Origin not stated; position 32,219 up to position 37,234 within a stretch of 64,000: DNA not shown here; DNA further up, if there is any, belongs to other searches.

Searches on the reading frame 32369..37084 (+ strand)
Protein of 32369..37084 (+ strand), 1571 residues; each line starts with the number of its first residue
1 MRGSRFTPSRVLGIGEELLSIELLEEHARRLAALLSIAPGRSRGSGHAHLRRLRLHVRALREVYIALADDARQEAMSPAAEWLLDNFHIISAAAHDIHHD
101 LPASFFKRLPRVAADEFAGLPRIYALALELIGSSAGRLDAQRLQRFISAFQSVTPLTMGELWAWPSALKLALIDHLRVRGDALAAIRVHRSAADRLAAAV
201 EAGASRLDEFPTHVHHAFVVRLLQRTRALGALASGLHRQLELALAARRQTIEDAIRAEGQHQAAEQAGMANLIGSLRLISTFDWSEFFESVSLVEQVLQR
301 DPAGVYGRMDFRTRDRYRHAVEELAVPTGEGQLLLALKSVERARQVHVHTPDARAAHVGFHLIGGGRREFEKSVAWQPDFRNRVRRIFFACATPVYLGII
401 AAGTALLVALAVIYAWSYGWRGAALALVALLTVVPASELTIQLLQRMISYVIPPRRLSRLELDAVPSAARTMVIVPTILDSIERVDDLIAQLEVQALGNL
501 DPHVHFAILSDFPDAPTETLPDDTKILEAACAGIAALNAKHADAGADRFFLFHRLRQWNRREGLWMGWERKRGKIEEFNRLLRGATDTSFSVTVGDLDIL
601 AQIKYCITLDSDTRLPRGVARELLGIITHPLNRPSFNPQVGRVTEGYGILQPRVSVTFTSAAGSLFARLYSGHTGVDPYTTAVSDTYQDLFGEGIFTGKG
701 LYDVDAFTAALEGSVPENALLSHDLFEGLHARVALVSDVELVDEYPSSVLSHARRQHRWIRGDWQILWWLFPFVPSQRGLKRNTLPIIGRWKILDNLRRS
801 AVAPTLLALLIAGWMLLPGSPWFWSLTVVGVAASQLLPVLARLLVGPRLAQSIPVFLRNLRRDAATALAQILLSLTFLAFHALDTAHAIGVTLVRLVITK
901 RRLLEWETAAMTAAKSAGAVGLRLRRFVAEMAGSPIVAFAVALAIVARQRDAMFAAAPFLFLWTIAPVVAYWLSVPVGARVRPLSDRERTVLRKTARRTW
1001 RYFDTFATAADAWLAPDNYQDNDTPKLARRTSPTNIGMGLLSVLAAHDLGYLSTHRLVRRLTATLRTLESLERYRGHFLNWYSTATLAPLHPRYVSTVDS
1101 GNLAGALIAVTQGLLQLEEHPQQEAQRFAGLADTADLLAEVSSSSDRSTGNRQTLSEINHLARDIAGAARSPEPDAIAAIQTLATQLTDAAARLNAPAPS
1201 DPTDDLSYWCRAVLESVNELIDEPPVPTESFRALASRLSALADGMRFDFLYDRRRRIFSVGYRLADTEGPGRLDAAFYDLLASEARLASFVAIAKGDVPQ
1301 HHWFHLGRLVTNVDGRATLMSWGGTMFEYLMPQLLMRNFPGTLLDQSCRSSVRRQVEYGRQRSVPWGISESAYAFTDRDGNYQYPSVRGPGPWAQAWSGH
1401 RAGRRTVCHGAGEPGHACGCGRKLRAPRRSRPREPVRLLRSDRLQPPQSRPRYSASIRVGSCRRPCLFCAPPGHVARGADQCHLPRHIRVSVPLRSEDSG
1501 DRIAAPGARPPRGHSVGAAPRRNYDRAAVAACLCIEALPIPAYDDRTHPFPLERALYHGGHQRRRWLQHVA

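Call 69: search_protein_families(library=pfam, proteins=[window:32369-37084:+], max_evalue=0.0001)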
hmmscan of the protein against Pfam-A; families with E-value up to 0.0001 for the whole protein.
window:32369-37084:+ (1571 aa): 1 family
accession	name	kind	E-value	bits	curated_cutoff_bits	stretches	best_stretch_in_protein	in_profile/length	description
PF10091.15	Glycoamylase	-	1.3e-05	25.3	27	1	1277-1383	2-126/221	Putative glucoamylase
